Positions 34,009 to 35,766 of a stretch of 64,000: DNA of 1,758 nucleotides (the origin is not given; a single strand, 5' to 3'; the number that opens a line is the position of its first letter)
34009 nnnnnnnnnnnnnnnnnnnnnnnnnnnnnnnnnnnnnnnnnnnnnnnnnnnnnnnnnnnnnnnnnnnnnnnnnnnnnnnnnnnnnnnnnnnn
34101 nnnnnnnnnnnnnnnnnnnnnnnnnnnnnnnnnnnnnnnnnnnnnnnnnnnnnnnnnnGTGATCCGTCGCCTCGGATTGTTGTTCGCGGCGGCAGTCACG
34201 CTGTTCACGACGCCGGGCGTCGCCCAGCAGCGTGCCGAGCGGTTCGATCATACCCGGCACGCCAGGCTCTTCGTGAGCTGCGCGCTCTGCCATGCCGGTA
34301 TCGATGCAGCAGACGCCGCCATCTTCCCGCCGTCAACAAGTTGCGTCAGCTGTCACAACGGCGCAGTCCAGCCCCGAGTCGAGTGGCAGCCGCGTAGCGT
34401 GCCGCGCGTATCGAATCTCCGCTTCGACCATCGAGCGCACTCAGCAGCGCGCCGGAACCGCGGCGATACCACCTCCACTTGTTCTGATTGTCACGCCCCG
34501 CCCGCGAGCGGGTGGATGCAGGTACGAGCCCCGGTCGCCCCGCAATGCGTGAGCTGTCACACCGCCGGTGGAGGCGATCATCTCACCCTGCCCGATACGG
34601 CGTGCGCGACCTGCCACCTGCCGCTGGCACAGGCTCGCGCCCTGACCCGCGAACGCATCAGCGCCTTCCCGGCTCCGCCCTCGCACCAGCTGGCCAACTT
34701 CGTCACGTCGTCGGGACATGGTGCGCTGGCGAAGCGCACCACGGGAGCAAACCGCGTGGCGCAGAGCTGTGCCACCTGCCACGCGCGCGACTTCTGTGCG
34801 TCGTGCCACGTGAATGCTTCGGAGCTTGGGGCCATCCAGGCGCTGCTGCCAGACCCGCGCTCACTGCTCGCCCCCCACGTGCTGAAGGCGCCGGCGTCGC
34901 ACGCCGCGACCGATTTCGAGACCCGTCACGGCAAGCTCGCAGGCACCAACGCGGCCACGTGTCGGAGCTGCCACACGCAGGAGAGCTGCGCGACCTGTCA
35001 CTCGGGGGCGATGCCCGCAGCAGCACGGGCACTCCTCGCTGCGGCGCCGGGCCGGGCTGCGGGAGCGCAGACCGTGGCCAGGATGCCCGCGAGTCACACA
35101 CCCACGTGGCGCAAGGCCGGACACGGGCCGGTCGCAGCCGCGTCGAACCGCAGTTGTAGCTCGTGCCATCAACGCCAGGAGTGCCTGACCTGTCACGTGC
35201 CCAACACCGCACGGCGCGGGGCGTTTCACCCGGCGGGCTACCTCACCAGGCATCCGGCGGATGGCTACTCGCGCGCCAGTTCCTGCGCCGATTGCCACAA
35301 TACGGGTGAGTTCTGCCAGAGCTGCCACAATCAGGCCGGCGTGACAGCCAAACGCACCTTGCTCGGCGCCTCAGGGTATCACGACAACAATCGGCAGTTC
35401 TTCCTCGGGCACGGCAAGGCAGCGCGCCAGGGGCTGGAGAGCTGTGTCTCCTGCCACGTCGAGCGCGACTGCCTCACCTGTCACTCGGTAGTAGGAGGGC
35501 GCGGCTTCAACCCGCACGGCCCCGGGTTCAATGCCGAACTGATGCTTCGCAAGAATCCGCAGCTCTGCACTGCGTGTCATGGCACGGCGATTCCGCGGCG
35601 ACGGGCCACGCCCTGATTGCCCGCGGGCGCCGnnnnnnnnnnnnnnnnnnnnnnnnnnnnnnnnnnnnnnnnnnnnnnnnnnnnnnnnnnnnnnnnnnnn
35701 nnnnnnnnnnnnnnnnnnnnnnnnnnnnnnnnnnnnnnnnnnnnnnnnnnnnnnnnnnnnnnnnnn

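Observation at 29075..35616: Four-gene multihaem-cytochrome / beta-barrel operon: candidate novel porin-cytochrome trans-envelope electron conduit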

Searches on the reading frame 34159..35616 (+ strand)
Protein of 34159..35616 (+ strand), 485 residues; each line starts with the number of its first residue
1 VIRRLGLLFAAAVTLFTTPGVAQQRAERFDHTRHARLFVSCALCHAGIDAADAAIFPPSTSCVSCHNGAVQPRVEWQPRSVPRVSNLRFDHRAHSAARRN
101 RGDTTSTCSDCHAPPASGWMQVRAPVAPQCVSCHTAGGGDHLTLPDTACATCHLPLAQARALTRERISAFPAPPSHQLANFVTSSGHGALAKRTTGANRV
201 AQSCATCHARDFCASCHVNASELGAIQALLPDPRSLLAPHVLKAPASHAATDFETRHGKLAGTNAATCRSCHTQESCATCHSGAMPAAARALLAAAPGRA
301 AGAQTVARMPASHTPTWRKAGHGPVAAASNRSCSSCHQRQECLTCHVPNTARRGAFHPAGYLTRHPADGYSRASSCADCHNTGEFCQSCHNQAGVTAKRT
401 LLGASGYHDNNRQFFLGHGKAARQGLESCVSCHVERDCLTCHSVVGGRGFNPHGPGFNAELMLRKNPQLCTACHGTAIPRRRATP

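Call 4: search_protein_families(library=pfam, proteins=[window:34159-35616:+], max_evalue=1)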
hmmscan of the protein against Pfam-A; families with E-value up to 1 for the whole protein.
window:34159-35616:+ (485 aa): 4 families
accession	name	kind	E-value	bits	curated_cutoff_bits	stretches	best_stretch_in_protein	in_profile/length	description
PF14522.11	Cytochrome_C7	-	1.1e-13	51.3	24.8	2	28-70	2-52/67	Cytochrome c7 and related cytochrome c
PF22113.1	Mtrc-MtrF_II-IV_dom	-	2.4e-13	50.4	30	4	107-282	8-164/176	Outer membrane cytochrome MtrC/MtrF-like, domains II/IV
PF09699.15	Paired_CXXCH_1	-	4.9e-12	45.8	20.6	3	435-476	6-38/41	Doubled CXXCH motif (Paired_CXXCH_1)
PF02085.21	Cytochrom_CIII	-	0.00028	21.6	22.9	2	23-68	17-55/101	Class III cytochrome C family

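Call 5: search_protein_families(library=ncbifam, proteins=[window:34159-35616:+], max_evalue=1)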
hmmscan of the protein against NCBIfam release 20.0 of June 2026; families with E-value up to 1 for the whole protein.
window:34159-35616:+ (485 aa): 5 families
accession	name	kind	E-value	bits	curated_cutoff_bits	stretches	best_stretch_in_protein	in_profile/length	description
NF045713.1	CxxCH_16_HmcA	equivalog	7.7e-05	21.5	400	1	39-112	112-181/541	sulfate respiration complex hexadecaheme cytochrome HmcA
TIGR03508.1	decahem_SO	subfamily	0.00021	20.8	192.2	1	25-209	81-249/258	DmsE family decaheme c-type cytochrome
NF038038.1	cytoc_DsrJ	equivalog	0.003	17.9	100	1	373-397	90-115/121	sulfate reduction electron transfer complex DsrMKJOP subunit DsrJ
TIGR01905.1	paired_CXXCH_1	subfamily_domain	0.021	14.7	25.2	1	436-477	7-39/41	doubled CXXCH domain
TIGR02419.1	C4_traR_proteo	subfamily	0.039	14.5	59.7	1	23-66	20-60/64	phage/conjugal plasmid C-4 type zinc finger protein, TraR family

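Call 21: search_solved_structures(query=window:34159-35613:+, max_evalue=0.01)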
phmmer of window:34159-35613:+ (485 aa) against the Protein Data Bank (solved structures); distinct sequences matched with E-value up to 0.01: 4.
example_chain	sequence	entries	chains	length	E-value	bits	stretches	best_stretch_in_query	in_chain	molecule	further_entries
6f0k_A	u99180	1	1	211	5.6e-08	35.2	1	26-70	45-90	Cytochrome c family protein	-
6lod_A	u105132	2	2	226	1.1e-06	31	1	25-70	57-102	MULTIHEME_CYTC domain-containing protein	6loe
8k9e_A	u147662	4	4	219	0.00027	23.1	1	14-135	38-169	Cytochrome c7-like domain-containing protein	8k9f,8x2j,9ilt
5vkt_A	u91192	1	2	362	0.0013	20.8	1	116-219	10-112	Cinnamyl alcohol dehydrogenases (SbCAD4)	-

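Call 76: search_solved_structures(query=A4, max_evalue=0.1, show_alignments=0)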
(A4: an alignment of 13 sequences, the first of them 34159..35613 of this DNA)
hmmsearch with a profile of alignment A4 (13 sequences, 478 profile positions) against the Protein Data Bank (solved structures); distinct sequences matched with E-value up to 0.1: 28.
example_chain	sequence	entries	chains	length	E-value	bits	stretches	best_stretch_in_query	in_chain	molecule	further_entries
2e84_A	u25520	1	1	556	5e-11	45.3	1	40-161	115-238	High-molecular-weight cytochrome c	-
6lod_A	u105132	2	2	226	1.7e-09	40.3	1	26-140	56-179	MULTIHEME_CYTC domain-containing protein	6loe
1z1n_X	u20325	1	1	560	3.7e-09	39.2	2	37-161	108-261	sixteen heme cytochrome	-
1h29_A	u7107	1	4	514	2e-08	36.7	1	39-163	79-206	HIGH-MOLECULAR-WEIGHT CYTOCHROME C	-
1gws_A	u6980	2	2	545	3.4e-08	36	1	39-163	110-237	HIGH-MOLECULAR-WEIGHT CYTOCHROME C | High-molecular-weight cytochrome c precursor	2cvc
6f0k_A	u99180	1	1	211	6.9e-07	31.7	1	30-140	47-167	Cytochrome c family protein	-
8k9e_A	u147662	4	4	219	8.6e-07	31.4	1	25-138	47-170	Cytochrome c7-like domain-containing protein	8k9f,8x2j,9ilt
6btm_A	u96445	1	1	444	5e-06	28.8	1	11-164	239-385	Alternative Complex III subunit A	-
3bxu_A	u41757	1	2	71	0.00034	22.8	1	25-71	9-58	Cytochrome c3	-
3pmq_A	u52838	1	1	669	0.0025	19.9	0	42-145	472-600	Decaheme cytochrome c MtrF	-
3h34_A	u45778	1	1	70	0.0068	18.5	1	88-156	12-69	Cytochrome c7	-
3h4n_A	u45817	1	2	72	0.0069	18.5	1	25-70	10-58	Cytochrome c7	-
6i5b_A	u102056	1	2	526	0.008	18.3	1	36-145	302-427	Uncharacterized protein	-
3sel_X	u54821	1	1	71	0.012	17.7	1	25-72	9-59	CYTOCHROME C7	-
3sj4_X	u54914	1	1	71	0.013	17.6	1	25-72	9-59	CYTOCHROME C7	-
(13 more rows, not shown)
